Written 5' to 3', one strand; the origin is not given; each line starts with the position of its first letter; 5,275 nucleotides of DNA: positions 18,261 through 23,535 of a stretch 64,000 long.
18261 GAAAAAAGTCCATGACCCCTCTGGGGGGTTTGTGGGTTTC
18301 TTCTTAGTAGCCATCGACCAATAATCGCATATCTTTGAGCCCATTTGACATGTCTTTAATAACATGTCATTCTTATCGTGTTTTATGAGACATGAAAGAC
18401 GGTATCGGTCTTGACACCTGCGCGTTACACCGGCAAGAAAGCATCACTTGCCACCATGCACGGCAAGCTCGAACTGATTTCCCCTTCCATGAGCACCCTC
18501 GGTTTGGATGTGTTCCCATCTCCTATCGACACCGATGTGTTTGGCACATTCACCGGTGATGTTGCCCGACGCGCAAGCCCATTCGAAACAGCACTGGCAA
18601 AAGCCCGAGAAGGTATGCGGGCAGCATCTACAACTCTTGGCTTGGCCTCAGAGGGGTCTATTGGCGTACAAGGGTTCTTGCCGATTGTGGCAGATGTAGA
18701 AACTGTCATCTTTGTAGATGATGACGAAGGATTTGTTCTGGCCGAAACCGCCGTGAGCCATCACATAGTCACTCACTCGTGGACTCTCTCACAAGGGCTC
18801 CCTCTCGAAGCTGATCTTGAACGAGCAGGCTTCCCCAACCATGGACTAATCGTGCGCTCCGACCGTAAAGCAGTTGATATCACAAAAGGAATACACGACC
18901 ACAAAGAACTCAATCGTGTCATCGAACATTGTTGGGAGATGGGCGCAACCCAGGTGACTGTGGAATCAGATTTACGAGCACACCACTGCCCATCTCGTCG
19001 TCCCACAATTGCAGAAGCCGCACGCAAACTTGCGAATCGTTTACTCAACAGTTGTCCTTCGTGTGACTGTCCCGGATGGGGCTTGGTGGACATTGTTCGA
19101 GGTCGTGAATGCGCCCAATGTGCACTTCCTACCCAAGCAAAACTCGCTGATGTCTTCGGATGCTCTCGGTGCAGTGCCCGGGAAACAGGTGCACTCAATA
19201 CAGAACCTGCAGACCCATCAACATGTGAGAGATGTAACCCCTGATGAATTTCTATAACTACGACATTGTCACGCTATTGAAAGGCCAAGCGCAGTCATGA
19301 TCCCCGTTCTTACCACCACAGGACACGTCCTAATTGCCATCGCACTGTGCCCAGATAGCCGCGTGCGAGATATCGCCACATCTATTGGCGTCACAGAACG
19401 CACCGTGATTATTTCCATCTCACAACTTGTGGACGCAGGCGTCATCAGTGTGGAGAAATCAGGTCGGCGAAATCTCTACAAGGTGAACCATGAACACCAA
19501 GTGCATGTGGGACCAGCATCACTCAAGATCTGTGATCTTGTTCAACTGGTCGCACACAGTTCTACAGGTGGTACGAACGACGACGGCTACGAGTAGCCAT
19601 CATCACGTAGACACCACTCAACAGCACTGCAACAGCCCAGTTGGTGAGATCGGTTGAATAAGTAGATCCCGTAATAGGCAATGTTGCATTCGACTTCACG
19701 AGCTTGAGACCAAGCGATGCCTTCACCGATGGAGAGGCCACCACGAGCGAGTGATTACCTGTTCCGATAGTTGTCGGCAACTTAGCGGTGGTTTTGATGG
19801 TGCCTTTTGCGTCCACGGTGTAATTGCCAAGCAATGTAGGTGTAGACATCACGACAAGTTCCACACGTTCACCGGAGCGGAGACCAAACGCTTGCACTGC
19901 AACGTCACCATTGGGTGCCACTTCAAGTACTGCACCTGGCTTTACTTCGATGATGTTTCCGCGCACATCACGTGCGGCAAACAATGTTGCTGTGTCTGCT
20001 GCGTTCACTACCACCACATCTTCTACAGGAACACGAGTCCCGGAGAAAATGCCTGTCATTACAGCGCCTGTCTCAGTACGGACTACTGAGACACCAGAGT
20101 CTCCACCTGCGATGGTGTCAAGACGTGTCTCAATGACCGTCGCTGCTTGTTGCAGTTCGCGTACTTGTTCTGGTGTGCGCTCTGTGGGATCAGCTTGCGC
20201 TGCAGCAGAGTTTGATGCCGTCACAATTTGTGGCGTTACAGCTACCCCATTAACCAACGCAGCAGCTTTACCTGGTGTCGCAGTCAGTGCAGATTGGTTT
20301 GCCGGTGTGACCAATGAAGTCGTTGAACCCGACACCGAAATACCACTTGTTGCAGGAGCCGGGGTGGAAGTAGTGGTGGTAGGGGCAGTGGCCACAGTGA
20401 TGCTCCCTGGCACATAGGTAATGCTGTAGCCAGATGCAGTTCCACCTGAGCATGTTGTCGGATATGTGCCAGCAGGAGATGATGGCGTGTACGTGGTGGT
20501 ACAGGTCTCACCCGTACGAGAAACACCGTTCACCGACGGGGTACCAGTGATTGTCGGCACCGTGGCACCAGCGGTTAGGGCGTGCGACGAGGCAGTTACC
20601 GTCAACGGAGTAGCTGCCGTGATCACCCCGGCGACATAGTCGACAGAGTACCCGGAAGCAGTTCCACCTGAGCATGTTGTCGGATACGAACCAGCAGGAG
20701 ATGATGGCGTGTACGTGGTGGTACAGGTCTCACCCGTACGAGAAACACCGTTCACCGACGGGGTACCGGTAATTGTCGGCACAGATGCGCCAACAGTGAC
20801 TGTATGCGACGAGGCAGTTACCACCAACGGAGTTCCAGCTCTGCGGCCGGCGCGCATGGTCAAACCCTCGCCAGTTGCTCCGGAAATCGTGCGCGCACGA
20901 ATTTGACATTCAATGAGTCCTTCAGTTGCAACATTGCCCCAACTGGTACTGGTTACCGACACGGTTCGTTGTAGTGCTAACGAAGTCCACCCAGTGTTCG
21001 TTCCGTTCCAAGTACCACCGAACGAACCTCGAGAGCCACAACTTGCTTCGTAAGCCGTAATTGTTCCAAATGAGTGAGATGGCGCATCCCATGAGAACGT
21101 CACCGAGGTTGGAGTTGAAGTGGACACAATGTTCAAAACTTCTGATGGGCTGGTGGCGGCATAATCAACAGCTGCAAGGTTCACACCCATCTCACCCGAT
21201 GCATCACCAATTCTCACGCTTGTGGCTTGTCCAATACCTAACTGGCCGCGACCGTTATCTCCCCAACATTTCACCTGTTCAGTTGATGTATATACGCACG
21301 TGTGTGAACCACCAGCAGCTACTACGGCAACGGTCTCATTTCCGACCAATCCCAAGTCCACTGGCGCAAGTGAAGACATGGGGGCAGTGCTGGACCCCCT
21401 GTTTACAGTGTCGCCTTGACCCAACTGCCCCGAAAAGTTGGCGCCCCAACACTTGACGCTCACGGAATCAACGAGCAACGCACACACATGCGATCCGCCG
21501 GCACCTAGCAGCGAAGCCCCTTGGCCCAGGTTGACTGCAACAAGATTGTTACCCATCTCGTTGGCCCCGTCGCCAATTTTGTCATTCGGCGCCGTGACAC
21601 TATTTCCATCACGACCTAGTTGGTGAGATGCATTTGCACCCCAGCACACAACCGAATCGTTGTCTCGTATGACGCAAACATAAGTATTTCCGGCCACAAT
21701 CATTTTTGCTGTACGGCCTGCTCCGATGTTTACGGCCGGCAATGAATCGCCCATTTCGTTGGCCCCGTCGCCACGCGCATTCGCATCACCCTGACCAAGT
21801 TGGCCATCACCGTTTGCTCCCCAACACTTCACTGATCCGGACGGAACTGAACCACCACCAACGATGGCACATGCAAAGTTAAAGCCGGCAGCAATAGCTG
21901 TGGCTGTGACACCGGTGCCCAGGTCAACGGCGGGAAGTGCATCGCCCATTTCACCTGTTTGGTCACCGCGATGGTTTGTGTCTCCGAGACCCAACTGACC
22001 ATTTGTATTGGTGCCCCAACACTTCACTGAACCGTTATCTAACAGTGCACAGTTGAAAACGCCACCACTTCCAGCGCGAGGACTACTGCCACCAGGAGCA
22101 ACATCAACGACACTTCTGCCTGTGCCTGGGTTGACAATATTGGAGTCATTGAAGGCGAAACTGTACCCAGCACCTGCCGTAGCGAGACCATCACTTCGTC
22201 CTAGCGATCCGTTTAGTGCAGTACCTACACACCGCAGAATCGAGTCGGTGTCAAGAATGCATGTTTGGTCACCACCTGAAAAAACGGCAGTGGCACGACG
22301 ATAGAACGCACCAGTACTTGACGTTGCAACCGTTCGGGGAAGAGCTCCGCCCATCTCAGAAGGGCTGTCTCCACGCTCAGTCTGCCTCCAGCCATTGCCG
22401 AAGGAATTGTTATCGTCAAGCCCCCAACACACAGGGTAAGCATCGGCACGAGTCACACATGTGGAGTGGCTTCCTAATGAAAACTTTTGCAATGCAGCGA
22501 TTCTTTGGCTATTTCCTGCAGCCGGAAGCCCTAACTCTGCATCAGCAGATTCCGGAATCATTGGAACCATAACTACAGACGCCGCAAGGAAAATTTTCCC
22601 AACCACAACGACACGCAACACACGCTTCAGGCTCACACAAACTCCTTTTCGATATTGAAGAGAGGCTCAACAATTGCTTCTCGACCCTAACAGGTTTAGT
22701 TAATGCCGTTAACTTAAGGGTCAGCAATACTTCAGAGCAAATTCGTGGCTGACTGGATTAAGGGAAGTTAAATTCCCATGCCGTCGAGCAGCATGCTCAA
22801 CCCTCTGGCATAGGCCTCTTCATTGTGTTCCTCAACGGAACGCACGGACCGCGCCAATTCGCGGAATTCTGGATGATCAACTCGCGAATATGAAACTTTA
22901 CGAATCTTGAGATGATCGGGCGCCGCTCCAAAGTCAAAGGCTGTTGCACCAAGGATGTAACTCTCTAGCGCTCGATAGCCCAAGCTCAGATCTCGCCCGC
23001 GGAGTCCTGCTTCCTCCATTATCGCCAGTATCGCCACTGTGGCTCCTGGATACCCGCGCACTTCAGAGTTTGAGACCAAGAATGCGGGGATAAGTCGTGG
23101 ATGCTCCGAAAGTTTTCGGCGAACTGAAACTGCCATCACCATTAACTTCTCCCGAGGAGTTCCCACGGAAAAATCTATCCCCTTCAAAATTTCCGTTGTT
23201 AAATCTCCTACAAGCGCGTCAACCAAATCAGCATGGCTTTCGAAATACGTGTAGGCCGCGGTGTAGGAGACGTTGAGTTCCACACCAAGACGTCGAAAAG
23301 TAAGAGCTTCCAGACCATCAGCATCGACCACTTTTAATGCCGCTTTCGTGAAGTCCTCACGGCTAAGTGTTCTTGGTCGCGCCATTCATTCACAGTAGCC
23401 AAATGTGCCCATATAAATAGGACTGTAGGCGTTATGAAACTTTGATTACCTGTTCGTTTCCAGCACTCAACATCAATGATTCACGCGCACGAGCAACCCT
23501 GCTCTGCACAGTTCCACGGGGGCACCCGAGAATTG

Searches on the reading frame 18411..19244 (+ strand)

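Call 61: search_protein_families(library=pfam, proteins=[window:18411-19244:+], max_evalue=0.0001)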
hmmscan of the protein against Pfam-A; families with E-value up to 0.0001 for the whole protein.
window:18411-19244:+ (277 aa): 1 family
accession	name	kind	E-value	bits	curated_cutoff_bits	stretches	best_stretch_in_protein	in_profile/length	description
PF20376.4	DUF6671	-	8.8e-36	124.2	23.8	1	64-277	1-217/217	Domain of unknown function (DUF6671)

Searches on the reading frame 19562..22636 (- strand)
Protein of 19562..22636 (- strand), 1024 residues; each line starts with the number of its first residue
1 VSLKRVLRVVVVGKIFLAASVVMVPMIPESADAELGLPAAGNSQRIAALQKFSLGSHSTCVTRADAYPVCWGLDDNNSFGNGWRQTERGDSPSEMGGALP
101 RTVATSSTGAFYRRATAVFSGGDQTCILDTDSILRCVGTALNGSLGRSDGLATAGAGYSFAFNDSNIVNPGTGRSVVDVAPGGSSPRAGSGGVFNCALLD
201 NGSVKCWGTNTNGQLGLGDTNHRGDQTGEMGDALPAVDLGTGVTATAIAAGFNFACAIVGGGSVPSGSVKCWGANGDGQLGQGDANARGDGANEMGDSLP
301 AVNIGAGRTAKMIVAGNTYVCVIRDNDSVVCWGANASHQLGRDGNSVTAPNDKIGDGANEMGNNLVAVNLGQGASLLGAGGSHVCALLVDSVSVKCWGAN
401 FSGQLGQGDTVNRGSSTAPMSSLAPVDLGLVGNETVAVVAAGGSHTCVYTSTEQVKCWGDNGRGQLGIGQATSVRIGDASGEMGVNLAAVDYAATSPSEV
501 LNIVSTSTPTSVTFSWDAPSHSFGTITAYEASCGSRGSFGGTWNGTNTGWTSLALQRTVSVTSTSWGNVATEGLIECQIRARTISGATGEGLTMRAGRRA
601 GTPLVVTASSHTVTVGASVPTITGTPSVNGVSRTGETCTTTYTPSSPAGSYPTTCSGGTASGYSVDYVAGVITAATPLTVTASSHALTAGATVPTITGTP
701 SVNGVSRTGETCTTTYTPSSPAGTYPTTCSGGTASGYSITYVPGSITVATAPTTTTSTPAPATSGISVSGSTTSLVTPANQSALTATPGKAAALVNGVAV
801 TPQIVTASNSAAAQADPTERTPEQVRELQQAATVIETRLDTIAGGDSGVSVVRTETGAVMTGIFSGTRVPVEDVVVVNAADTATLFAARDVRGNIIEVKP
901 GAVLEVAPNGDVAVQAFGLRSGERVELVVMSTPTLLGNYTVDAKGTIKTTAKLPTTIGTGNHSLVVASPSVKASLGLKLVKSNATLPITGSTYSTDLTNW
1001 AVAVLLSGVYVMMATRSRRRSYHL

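Call 15: search_protein_families(library=pfam, proteins=[window:19562-22636:-], max_evalue=0.001)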
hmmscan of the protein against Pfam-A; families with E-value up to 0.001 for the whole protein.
window:19562-22636:- (1024 aa): 4 families
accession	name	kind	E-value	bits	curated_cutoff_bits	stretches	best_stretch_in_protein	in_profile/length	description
PF25390.1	WD40_RLD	-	1.2e-35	124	150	1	190-473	38-285/363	RCC1-like domain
PF13540.12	RCC1_2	-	1.9e-25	88.4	22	4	439-465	4-30/30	Regulator of chromosome condensation (RCC1) repeat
PF00415.24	RCC1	-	3.8e-19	69.4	21.7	1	396-448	6-49/50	Regulator of chromosome condensation (RCC1) repeat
PF18676.6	MBG_2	-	8.1e-14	52.4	25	2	678-747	1-72/72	MBG domain (YGX type)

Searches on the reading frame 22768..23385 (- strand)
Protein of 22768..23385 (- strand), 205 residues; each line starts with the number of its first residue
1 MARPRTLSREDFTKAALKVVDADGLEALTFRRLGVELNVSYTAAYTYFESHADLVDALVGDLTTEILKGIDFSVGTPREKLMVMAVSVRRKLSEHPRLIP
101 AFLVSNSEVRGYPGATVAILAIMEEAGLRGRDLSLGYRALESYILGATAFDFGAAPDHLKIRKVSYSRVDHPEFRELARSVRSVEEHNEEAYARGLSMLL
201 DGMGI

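Call 15: search_protein_families(library=pfam, proteins=[window:22768-23385:-], max_evalue=0.001)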
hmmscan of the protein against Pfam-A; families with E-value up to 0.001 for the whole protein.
window:22768-23385:- (205 aa): 1 family
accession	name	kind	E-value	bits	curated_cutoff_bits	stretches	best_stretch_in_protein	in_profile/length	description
PF00440.29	TetR_N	-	5.6e-06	26.5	24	1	14-58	3-47/47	Bacterial regulatory proteins, tetR family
